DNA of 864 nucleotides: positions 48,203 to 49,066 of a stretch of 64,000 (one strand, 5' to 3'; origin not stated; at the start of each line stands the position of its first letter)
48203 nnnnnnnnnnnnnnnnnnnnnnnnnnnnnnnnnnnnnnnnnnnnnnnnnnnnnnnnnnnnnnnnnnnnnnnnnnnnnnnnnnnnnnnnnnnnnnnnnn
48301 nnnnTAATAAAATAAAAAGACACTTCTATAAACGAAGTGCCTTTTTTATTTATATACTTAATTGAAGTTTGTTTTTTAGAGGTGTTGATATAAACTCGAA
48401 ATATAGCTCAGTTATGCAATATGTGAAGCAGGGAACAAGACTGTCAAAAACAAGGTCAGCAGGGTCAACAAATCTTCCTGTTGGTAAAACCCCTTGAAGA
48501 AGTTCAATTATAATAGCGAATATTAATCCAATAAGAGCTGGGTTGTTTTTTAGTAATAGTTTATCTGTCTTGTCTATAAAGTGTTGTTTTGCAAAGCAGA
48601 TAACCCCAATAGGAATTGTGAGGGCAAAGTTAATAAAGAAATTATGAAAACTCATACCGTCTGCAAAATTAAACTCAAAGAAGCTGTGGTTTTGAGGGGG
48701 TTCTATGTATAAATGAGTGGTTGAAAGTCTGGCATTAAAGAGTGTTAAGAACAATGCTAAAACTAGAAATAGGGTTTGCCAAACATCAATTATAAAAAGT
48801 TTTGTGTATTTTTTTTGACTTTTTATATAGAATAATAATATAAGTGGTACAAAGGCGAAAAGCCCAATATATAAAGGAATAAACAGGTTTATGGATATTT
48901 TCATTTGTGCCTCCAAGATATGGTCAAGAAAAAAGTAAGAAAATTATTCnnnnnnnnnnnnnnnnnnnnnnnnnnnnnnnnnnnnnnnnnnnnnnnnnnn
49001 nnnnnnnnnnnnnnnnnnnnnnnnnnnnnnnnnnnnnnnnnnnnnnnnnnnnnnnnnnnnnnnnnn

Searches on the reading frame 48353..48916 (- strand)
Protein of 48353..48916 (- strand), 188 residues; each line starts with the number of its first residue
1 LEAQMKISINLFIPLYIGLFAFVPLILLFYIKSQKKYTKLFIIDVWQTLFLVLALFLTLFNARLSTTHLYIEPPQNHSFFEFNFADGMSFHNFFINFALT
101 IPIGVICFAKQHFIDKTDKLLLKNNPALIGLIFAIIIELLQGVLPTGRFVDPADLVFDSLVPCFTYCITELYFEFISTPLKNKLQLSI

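Call 83: search_protein_families(library=pfam, proteins=[window:48353-48916:-], max_evalue=0.00001)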
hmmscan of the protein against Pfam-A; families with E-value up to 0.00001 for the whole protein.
window:48353-48916:- (188 aa): 1 family
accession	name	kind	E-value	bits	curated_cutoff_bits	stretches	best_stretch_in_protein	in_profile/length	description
PF04892.17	VanZ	-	2.7e-07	31.7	30.1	1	49-167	3-120/126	VanZ like family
